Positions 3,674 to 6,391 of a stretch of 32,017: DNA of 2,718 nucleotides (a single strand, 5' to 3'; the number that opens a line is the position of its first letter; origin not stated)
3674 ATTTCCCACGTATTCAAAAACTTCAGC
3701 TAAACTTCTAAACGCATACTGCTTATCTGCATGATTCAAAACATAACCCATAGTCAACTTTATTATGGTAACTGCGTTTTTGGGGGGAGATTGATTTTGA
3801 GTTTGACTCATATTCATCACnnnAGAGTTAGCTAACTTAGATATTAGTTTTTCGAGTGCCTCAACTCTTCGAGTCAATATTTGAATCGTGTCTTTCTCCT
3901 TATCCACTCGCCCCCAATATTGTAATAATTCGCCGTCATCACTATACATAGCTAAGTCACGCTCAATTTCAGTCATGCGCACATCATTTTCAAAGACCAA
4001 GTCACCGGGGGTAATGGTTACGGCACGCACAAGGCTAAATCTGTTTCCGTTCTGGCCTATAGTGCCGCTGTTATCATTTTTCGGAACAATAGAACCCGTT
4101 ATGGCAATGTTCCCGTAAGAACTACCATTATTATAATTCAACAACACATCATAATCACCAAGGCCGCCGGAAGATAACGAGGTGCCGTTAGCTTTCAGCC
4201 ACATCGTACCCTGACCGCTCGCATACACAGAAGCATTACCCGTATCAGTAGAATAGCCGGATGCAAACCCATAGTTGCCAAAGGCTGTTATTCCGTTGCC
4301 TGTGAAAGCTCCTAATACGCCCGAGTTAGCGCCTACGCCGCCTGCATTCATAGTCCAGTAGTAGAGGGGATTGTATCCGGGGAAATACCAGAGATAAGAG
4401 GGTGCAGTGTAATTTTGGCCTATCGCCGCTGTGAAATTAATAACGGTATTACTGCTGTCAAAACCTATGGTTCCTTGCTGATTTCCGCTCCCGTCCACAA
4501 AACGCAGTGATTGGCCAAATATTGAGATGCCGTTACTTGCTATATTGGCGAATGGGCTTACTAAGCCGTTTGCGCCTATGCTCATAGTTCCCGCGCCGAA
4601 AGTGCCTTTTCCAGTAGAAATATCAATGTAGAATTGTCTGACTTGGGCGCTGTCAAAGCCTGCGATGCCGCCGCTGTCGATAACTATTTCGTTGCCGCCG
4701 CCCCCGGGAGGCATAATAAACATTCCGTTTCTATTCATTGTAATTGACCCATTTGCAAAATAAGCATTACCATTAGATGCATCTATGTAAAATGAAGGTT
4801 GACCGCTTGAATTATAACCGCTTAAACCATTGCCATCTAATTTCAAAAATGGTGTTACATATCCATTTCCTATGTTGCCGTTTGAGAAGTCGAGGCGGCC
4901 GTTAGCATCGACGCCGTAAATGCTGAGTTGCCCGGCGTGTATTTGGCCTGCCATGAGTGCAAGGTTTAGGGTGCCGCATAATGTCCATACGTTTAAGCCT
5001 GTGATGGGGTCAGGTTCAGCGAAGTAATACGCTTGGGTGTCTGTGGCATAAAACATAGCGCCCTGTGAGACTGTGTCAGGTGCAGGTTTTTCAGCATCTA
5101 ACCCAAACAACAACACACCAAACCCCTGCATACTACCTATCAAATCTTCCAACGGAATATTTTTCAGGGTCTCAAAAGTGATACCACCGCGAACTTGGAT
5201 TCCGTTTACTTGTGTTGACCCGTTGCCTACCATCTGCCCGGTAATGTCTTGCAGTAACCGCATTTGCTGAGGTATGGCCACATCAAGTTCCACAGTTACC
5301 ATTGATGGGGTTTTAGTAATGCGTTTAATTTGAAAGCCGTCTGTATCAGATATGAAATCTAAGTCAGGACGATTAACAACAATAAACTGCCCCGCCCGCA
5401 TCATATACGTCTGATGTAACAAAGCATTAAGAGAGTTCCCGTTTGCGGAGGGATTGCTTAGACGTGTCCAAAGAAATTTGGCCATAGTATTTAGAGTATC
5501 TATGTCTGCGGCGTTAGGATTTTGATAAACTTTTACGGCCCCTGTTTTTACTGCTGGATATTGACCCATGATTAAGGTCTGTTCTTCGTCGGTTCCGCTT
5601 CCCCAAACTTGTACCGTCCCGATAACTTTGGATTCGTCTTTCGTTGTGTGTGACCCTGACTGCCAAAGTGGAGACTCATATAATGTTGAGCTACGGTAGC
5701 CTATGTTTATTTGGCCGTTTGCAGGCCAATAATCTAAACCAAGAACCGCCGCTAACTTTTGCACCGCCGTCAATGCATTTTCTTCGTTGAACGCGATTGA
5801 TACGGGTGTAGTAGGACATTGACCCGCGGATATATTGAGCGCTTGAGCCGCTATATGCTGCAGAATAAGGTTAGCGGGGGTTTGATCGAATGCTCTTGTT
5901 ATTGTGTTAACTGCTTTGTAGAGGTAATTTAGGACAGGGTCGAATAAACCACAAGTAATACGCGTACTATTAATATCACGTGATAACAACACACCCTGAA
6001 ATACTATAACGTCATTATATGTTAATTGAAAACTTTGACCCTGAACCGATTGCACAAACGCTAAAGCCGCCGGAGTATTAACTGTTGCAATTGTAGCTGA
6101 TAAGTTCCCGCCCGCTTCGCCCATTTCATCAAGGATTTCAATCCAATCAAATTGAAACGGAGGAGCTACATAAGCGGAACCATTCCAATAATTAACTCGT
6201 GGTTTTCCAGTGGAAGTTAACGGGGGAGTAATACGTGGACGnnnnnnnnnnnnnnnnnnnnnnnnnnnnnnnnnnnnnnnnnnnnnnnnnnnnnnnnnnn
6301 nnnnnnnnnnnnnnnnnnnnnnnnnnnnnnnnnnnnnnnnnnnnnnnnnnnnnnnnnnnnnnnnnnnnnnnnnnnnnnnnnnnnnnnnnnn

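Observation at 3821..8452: Unusual Tal architecture: lectin-like domain and six Flg_new-type repeats placed in front of the baseplate hub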

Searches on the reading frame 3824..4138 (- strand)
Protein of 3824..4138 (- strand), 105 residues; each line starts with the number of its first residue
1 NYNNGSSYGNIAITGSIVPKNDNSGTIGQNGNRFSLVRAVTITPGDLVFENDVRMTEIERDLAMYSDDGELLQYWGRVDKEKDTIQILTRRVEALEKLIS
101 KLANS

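Call 68: search_solved_structures(query=A4, max_evalue=10, show_alignments=2)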
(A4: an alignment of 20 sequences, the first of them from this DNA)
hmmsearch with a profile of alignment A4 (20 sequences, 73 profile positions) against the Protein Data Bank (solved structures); distinct sequences matched with E-value up to 10: 5.
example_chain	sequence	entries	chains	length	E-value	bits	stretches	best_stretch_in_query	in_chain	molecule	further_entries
4uw8_A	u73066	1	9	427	0.001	22.1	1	6-51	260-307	L-SHAPED TAIL FIBER PROTEIN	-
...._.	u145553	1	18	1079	0.0054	19.8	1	3-32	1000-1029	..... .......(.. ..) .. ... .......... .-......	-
4hiz_A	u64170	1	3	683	0.049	16.7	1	7-35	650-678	Endosialidase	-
4uw7_A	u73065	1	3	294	0.055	16.6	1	6-35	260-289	L-SHAPED TAIL FIBER PROTEIN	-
5aq5_A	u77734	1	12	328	0.065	16.3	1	6-35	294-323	L-SHAPED TAIL FIBER PROTEIN PB8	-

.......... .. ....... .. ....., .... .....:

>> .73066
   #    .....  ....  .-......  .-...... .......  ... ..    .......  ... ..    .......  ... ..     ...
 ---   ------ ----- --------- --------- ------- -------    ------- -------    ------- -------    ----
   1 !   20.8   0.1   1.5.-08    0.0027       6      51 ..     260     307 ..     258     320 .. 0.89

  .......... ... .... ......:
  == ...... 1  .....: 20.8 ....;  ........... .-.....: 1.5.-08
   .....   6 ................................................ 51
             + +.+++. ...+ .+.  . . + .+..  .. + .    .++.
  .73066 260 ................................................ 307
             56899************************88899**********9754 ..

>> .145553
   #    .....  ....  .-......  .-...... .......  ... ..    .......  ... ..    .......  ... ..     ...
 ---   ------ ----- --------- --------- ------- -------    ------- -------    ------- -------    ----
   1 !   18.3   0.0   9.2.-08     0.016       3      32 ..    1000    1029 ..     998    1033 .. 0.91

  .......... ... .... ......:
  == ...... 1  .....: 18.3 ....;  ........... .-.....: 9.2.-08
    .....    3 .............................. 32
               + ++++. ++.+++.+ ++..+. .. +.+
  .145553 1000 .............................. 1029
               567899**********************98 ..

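Call 69: search_protein_families(library=phrogs, alignment_id=A4, max_evalue=0.01)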
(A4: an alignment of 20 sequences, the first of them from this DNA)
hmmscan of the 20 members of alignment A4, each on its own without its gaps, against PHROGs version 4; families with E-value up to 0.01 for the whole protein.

A. member 1, seq(105 aa): 2 families
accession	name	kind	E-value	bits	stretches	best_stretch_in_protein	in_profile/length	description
phrog_1171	-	tail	0.0055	16.1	1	4-43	763-802/954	tail spike protein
phrog_7121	-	tail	0.01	14.9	0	8-41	758-791/927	tail fiber protein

B. families by the number of members that match (of 20 scanned): 5 families
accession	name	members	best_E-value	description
phrog_7121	-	3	0.00086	tail fiber protein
phrog_1171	-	2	0.00047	tail spike protein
phrog_36881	-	1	0.0012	-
phrog_23676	-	1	0.0037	tail fiber protein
phrog_5555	-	1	0.007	tail protein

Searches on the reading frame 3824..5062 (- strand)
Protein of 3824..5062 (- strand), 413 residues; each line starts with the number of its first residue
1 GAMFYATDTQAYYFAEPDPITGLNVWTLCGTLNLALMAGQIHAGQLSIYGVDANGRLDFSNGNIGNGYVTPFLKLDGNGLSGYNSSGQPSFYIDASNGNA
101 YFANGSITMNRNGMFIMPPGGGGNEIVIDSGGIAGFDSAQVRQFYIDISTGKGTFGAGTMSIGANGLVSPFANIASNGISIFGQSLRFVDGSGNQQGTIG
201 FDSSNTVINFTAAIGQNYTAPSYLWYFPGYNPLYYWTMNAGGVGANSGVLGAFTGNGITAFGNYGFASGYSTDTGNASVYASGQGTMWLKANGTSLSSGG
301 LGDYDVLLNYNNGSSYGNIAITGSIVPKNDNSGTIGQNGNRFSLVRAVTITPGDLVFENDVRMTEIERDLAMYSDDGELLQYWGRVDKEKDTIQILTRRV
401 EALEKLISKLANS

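Call 20: search_protein_families(library=pfam, proteins=[window:3824-5062:-], max_evalue=10)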
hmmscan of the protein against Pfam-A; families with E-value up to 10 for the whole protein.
window:3824-5062:- (413 aa): 0 families

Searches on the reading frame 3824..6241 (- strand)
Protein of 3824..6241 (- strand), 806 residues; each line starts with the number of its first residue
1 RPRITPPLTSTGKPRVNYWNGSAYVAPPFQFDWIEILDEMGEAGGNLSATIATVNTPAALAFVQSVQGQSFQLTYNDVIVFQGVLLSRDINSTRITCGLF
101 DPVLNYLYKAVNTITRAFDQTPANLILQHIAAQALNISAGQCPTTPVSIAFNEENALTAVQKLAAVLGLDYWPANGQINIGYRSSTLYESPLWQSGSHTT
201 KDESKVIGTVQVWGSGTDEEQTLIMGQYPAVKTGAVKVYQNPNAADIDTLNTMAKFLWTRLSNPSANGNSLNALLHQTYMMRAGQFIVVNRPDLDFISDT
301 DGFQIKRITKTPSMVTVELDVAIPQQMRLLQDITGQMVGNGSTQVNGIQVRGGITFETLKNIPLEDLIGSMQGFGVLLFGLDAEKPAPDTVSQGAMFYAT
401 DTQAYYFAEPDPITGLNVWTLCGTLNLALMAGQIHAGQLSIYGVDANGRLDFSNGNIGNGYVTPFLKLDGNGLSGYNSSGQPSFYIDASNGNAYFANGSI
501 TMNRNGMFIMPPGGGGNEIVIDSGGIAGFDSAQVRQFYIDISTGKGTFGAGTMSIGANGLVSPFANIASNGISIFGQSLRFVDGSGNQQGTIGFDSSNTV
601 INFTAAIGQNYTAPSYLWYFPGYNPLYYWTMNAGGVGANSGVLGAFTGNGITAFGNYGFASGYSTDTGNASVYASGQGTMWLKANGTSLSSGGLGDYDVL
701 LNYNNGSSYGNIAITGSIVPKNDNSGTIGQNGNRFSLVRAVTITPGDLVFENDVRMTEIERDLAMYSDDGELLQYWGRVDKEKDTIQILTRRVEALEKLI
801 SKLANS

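Call 17: find_homologous_proteins(query=window:3824-6241:-, max_evalue=0.01)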
Query seq(806 aa): 8000 candidates shared short words with the query, none scored E <= 0.01.

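Call 24: search_protein_representatives(protein=window:3824-6241:-)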
Query: 806 residues. Proteins with E-value up to 0.001 (for the whole library): 142; up to 1e-10: 54; up to 1e-30: 8. The best 142 are listed.
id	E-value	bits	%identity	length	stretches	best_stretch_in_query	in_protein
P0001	0.0e+00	1815.0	100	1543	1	1-806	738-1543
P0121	1.5e-62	228.4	39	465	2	17-438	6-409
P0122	9.8e-47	176.1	34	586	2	15-448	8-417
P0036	1.2e-46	175.8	30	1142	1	5-351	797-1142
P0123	2.9e-45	171.2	31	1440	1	35-350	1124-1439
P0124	1.3e-34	136.0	36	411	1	30-434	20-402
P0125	1.9e-34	135.4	37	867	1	16-326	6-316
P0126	1.5e-31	125.9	36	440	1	17-336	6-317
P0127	4.9e-30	120.9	37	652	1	17-337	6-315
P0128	1.4e-29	119.3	36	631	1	16-331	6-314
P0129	5.9e-29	117.3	35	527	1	43-326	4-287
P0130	5.0e-27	110.9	35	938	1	43-326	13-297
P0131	1.2e-26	109.6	33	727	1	17-327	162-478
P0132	4.0e-26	107.9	35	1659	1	9-340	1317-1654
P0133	4.4e-23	97.9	32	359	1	11-328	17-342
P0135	9.7e-22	93.4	32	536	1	12-343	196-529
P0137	1.3e-19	86.4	32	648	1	70-335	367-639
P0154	5.1e-14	67.9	32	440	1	73-339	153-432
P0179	9.4e-09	50.5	23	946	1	44-310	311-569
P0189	9.6e-08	47.1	28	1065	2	14-184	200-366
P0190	1.2e-07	46.8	45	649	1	714-778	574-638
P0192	1.3e-07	46.7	41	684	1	660-761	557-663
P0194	1.3e-07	46.7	29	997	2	14-185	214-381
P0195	1.3e-07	46.7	47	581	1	689-781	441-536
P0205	7.7e-07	44.1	50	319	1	709-778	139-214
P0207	1.1e-06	43.7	44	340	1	673-778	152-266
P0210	2.0e-06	42.7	37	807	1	637-790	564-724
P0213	3.4e-06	42.0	44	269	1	707-800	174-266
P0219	1.3e-05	40.1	40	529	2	661-774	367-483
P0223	3.5e-05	38.7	39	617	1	707-778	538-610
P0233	1.1e-04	36.9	30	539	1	504-776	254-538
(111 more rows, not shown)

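Call 39: search_protein_families(library=pfam, proteins=[P0190, P0192, P0195, P0210, P0205, P0207, P0213, P0219, P0223, P0233], max_evalue=0.001)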
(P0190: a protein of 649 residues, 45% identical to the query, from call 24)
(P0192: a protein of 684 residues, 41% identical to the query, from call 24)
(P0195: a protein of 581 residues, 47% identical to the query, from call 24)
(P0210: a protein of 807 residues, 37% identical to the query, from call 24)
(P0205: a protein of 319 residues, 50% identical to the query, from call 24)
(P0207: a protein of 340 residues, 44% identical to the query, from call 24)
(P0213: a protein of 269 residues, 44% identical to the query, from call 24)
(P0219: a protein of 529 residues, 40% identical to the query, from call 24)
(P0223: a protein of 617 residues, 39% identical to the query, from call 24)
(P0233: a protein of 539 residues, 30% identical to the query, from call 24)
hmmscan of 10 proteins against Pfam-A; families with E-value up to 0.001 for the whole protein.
P0190 (649 aa): 0 families

P0192 (684 aa): 0 families

P0195 (581 aa): 0 families

P0210 (807 aa): 0 families

P0205 (319 aa): 0 families

P0207 (340 aa): 0 families

P0213 (269 aa): 0 families

P0219 (529 aa): 0 families

P0223 (617 aa): 2 families
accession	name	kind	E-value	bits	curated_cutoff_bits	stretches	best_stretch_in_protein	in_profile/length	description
PF13229.12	Beta_helix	-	6.3e-12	45.8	25.9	1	277-466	1-157/158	Right handed beta helix region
PF05048.19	NosD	-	0.00063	19.7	23.6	1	360-438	104-169/212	Periplasmic copper-binding protein (NosD)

P0233 (539 aa): 0 families

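Call 64: search_protein_families(library=pfam, proteins=[P0132, P0123, P0137, P0179, P0194, P0189, P0135, P0131, P0154], max_evalue=0.001)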
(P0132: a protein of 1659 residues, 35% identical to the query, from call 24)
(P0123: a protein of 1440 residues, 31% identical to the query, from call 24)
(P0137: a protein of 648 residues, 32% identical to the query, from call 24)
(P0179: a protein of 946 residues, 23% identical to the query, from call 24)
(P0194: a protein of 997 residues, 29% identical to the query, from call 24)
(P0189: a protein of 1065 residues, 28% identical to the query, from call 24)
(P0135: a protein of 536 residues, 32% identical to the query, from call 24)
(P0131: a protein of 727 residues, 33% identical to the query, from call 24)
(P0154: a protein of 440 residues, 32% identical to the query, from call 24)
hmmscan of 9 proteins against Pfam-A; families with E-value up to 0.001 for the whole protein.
P0132 (1659 aa): 3 families
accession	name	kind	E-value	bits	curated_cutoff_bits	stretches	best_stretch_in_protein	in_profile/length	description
PF00150.24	Cellulase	-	5e-41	141.4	23.5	2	16-322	3-244/272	Cellulase (glycosyl hydrolase family 5)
PF02449.21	Glyco_hydro_42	-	1.3e-12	48.2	21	2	55-199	18-159/376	Beta-galactosidase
PF18998.6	Flg_new_2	-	5.5e-11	42.7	23.6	2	1239-1313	2-70/73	Divergent InlB B-repeat domain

P0123 (1440 aa): 0 families

P0137 (648 aa): 1 family
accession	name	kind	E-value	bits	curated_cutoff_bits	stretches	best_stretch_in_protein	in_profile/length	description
PF18998.6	Flg_new_2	-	4.4e-05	23.8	23.6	1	224-297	1-71/73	Divergent InlB B-repeat domain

P0179 (946 aa): 1 family
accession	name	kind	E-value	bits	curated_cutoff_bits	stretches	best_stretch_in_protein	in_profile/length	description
PF14099.13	Polysacc_lyase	-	8.1e-08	32.8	29.9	1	87-264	1-194/210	Polysaccharide lyase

P0194 (997 aa): 4 families
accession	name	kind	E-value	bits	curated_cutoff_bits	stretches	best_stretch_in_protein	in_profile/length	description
PF02369.22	Big_1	-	4.6e-10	39.9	34.9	1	378-446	11-80/93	Bacterial Ig-like domain (group 1)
PF16640.11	Big_3_5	-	8.1e-07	30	35.5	0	4-75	13-81/88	Bacterial Ig-like domain (group 3)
PF09134.16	Invasin_D3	-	3.4e-06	27.9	33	1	378-432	14-65/98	Invasin, domain 3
PF02018.23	CBM_4_9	-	4.7e-05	24.2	25.9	1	827-964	3-133/136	Carbohydrate binding domain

P0189 (1065 aa): 4 families
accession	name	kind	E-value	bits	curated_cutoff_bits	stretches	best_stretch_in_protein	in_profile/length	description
PF02369.22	Big_1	-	7.9e-12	45.6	34.9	1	364-418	11-64/93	Bacterial Ig-like domain (group 1)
PF16640.11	Big_3_5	-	4.9e-09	37.1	35.5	1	3-75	12-81/88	Bacterial Ig-like domain (group 3)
PF02018.23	CBM_4_9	-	2.1e-07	31.8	25.9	1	695-833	2-133/136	Carbohydrate binding domain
PF09134.16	Invasin_D3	-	1.4e-05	25.9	33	1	364-418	14-65/98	Invasin, domain 3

P0135 (536 aa): 0 families

P0131 (727 aa): 1 family
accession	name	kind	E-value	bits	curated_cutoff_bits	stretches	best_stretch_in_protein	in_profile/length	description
PF13385.13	Laminin_G_3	-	8.7e-08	32.9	27.6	1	559-716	2-151/151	Concanavalin A-like lectin/glucanases superfamily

P0154 (440 aa): 0 families
